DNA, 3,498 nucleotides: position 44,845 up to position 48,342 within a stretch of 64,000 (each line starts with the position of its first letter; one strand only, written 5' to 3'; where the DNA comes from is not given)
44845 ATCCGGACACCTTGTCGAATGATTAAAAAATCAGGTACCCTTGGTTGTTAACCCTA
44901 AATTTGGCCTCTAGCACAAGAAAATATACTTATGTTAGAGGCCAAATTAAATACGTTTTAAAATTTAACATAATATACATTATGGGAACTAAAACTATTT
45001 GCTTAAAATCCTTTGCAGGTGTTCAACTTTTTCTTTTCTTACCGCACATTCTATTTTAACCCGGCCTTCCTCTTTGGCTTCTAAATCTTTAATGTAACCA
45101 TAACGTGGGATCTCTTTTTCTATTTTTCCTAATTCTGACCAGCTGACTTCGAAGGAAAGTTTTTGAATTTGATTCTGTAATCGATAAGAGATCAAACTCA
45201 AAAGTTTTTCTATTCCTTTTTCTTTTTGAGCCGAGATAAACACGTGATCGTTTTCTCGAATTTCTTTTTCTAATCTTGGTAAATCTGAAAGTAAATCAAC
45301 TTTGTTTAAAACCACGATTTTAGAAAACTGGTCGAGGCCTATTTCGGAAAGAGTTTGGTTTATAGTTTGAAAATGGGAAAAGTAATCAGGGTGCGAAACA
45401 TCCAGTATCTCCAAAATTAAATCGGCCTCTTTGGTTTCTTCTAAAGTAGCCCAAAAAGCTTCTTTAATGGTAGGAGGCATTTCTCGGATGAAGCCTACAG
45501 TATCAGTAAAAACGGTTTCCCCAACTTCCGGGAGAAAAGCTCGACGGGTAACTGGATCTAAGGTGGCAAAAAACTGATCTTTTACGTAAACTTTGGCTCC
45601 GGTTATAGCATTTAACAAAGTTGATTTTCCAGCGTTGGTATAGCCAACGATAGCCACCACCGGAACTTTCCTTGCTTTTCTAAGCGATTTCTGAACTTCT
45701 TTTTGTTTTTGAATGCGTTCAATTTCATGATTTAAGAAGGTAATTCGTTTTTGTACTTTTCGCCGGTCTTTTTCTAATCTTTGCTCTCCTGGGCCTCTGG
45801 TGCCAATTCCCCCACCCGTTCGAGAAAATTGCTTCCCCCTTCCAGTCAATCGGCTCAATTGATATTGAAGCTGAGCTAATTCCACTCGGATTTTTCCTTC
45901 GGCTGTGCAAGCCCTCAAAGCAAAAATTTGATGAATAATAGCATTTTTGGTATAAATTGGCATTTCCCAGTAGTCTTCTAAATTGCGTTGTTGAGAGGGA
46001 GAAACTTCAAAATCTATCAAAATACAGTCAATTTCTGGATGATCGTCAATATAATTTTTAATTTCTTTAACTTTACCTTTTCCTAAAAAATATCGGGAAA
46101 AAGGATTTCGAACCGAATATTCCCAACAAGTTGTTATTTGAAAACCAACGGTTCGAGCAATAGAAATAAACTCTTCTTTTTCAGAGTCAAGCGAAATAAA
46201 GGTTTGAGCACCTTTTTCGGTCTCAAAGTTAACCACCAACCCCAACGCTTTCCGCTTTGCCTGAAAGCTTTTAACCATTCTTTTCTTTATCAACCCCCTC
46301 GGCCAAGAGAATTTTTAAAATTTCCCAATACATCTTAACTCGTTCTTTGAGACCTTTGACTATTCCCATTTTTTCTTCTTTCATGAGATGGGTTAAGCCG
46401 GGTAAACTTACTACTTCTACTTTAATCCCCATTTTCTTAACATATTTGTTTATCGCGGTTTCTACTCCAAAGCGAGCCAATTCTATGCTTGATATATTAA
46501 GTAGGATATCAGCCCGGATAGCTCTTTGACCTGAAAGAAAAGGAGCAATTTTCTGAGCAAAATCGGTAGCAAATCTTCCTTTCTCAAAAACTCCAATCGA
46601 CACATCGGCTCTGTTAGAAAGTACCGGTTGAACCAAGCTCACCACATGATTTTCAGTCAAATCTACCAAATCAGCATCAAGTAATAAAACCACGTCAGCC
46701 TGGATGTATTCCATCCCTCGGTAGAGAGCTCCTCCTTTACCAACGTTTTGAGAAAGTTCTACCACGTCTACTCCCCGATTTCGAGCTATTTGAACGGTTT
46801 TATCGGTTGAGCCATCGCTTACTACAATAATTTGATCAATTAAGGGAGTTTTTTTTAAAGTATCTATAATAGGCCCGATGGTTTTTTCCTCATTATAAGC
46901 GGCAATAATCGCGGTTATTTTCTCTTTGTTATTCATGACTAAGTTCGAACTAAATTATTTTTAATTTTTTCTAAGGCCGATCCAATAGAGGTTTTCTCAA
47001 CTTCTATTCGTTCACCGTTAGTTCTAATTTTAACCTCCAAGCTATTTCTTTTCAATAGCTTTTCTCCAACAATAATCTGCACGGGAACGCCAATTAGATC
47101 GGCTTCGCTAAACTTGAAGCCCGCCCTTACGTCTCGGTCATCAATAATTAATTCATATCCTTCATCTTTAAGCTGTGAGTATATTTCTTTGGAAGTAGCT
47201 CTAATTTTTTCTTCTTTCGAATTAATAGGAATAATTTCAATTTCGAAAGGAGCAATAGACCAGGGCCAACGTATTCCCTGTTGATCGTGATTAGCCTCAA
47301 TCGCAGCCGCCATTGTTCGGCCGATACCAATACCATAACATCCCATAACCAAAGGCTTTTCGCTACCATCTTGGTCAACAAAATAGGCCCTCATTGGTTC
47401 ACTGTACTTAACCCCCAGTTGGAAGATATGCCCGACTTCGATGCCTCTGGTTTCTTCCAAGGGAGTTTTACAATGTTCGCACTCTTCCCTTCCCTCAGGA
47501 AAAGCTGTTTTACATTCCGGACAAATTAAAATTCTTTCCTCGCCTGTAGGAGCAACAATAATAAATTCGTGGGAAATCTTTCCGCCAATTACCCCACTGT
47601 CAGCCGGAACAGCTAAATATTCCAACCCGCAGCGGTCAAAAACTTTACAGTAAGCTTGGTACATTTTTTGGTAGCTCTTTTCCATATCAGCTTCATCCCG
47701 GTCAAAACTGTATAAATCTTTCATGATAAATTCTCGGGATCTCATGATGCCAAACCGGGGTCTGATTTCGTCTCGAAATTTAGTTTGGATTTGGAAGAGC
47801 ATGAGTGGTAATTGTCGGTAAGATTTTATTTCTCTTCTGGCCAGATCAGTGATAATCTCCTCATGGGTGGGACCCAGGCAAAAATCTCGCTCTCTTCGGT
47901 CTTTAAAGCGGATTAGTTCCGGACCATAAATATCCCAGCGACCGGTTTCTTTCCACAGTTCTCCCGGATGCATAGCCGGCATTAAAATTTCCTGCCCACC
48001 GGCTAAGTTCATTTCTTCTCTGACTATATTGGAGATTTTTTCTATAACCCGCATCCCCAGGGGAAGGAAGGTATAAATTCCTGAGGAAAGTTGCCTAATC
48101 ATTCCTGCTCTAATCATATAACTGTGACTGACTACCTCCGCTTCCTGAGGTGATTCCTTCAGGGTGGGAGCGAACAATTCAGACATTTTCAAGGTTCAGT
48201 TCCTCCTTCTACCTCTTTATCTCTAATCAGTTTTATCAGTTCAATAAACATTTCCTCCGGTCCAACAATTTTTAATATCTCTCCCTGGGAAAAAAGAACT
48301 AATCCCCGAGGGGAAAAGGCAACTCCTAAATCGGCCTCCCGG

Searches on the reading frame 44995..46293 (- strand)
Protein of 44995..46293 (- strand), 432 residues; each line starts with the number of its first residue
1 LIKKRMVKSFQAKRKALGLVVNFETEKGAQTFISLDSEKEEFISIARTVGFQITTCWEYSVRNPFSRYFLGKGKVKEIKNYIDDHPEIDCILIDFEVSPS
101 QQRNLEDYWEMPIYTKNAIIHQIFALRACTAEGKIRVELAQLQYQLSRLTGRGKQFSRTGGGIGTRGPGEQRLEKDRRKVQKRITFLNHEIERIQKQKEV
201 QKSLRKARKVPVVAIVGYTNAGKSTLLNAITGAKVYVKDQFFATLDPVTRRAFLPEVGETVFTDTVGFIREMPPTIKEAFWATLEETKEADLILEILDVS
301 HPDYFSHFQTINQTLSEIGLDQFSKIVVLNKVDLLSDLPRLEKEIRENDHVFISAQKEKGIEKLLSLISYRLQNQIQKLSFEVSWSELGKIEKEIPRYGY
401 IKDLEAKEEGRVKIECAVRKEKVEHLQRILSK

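Call 27: search_protein_families(library=pfam, proteins=[window:44995-46293:-], max_evalue=0.00001)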
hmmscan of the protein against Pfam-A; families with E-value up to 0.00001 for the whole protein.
window:44995-46293:- (432 aa): 7 families
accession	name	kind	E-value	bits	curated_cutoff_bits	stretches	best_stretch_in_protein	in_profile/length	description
PF16360.10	GTP-bdg_M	-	1.2e-26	93.4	29.5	1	127-205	1-79/79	GTP-binding GTPase Middle Region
PF01926.29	MMR_HSR1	-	1e-19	71.1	21.9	1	213-331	2-113/113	50S ribosome-binding GTPase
PF13167.11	GTP-bdg_N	-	2.3e-16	60.6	25.4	1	39-125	4-89/89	GTP-binding GTPase N-terminal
PF03193.22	RsgA_GTPase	-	6.1e-08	33.1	30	0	177-234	72-130/174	RsgA GTPase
PF02421.24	FeoB_N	-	5.5e-07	29.7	27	1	213-366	3-154/156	Ferrous iron transport protein B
PF02492.25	cobW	-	1.5e-06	28.4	20.7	0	239-343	68-164/180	CobW/HypB/UreG, nucleotide-binding domain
PF00350.29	Dynamin_N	-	4.7e-06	27.2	27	0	213-247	1-35/168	Dynamin family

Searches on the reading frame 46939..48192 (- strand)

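Call 27: search_protein_families(library=pfam, proteins=[window:46939-48192:-], max_evalue=0.00001)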
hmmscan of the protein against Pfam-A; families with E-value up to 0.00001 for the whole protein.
window:46939-48192:- (417 aa): 2 families
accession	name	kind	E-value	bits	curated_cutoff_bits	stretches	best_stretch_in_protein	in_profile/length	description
PF00587.30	tRNA-synt_2b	-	1.7e-34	119.9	29.3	1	95-301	2-179/179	tRNA synthetase class II core domain (G, H, P, S and T)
PF03129.25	HGTP_anticodon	-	2e-19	70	21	1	320-410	4-91/94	Anticodon binding domain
